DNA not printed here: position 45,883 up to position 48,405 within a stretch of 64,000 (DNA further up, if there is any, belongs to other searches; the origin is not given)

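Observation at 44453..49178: KAP transmembrane NTPase in a three-gene operon with a 740-aa helical partner and an Mrr-like nuclease: candidate undescribed defence system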

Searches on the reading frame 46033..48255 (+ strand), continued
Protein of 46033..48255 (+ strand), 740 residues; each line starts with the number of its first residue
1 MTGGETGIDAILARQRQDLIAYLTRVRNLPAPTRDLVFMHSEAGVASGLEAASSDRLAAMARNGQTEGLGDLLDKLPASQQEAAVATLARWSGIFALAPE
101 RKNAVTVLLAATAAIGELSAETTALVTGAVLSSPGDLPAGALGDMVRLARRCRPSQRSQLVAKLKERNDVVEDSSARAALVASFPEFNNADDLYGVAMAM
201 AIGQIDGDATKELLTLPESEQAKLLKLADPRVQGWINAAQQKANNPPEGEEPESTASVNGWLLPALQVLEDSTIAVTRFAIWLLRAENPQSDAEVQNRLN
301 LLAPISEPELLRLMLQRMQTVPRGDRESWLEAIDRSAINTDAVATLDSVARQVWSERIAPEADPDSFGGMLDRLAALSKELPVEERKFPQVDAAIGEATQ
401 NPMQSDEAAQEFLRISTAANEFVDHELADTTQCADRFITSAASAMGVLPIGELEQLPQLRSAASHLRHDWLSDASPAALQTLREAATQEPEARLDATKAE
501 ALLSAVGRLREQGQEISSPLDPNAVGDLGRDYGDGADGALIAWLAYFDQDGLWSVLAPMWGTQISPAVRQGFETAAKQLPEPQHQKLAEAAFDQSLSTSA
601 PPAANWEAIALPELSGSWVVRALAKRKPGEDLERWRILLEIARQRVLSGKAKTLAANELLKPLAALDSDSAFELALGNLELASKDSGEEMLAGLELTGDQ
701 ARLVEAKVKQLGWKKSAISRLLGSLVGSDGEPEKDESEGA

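Call 87: search_protein_families(library=padloc, proteins=[L006:5451-6344:+, L006:6400-7674:+, L038:6148-7119:+, L001:12295-12753:+, L040:3278-4486:-, L040:5179-6459:+, L040:6505-8901:+, L008:5807-6640:+, L002:5755-6399:-], max_evalue=0.001)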
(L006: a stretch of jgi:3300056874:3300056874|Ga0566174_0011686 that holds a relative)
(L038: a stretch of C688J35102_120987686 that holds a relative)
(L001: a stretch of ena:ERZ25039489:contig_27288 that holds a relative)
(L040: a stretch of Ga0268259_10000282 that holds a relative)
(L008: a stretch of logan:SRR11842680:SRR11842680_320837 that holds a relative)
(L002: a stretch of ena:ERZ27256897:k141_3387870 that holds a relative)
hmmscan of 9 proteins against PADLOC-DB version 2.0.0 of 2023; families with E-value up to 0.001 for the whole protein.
L006:5451-6344:+ (298 aa): 0 families

L006:6400-7674:+ (425 aa): 0 families

L038:6148-7119:+ (324 aa): 0 families

L001:12295-12753:+ (153 aa): 0 families

L040:3278-4486:- (402 aa): 0 families

L040:5179-6459:+ (426 aa): 0 families

L040:6505-8901:+ (798 aa): 0 families

L008:5807-6640:+ (277 aa): 0 families

L002:5755-6399:- (214 aa): 0 families

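Call 92: search_protein_families(library=padloc, proteins=[window:46033-48252:+, P0140], max_evalue=10)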
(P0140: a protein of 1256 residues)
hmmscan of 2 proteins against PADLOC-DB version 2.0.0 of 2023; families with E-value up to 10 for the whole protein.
window:46033-48252:+ (740 aa): 0 families

P0140 (1256 aa): 8 families
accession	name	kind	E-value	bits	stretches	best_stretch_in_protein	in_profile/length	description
PDLC02209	QatA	-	5.2e-19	66.3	1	201-317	183-296/646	-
PDLC04959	PDC-S20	-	2.4e-18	65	1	21-269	18-235/464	-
PDLC02210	QatA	-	2e-16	57.7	2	195-309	179-284/593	-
PDLC02361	PifA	-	5.1e-14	49.8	2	179-370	146-324/720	PifA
PDLC04956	PDC-S20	-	1.8e-13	48.7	2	219-373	179-330/450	-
PDLC04957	PDC-S20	-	2.8e-06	25.1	1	220-269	182-232/446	-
PDLC04958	PDC-S20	-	0.0018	15.7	1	216-302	170-254/458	-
PDLC04140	mad8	-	0.0084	13.7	1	27-92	11-70/314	mads_8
